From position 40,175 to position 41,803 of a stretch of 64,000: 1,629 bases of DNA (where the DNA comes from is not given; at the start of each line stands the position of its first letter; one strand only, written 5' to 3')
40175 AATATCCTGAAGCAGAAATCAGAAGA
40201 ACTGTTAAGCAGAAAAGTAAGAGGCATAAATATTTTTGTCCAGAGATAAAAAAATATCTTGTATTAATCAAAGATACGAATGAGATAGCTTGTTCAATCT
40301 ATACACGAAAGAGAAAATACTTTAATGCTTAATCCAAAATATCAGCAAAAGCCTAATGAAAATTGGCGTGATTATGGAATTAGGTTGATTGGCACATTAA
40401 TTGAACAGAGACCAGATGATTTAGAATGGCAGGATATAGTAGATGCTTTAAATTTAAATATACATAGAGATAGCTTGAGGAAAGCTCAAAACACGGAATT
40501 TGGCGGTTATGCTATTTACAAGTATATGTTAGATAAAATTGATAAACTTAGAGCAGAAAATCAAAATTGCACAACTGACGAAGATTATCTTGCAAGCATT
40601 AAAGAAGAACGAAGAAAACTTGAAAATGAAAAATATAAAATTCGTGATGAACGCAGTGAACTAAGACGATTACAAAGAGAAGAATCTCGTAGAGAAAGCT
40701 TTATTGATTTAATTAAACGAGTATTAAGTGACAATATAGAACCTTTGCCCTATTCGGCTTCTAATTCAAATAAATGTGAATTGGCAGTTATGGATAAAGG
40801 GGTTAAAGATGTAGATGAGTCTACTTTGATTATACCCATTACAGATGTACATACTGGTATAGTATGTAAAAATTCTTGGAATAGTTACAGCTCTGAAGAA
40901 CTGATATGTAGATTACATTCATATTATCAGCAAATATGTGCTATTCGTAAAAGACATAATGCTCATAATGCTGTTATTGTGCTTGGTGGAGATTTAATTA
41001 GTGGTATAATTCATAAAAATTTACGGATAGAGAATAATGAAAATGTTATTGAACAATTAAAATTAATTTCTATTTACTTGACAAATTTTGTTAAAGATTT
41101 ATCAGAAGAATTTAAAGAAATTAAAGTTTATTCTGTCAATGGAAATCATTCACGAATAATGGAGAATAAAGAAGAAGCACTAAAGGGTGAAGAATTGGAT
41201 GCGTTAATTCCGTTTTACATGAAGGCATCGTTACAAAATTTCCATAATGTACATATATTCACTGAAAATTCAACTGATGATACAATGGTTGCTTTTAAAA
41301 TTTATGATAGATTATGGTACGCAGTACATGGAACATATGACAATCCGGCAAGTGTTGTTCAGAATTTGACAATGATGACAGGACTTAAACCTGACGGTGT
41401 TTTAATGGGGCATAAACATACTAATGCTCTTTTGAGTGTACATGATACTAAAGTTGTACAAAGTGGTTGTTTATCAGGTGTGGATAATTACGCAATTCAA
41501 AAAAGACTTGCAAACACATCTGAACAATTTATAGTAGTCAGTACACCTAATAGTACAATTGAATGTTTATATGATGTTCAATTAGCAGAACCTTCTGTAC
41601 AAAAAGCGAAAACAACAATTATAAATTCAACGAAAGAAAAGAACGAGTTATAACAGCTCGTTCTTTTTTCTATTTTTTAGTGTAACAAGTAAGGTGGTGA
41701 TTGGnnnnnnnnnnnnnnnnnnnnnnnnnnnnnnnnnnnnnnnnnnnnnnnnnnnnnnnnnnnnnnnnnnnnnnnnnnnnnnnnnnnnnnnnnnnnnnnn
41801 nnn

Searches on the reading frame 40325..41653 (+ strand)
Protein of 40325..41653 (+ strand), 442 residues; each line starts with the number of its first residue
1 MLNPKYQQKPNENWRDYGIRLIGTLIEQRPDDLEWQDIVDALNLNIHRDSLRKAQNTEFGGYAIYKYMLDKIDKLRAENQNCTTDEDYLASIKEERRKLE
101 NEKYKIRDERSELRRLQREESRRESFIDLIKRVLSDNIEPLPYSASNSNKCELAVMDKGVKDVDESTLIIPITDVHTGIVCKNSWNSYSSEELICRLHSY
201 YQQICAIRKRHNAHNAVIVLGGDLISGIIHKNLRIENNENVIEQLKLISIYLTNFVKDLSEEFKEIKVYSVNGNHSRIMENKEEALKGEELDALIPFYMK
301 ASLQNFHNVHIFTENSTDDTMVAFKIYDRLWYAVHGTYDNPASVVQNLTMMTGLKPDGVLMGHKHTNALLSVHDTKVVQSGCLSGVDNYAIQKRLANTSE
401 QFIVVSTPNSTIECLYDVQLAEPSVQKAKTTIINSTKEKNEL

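Call 9: search_protein_families(library=phrogs, proteins=[window:40325-41653:+], max_evalue=0.001)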
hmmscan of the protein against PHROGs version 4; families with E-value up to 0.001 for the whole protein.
window:40325-41653:+ (442 aa): 2 families
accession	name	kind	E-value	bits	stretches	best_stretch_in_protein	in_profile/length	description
phrog_284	-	DNA, RNA and nucleotide metabolism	1.2e-53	183.5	1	64-421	40-395/398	exonuclease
phrog_704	-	DNA, RNA and nucleotide metabolism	8.2e-09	36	1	28-278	15-254/390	DNA repair exonuclease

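Call 10: search_protein_families(library=pfam, proteins=[window:40325-41653:+], max_evalue=0.001)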
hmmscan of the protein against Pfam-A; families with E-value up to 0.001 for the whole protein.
window:40325-41653:+ (442 aa): 0 families
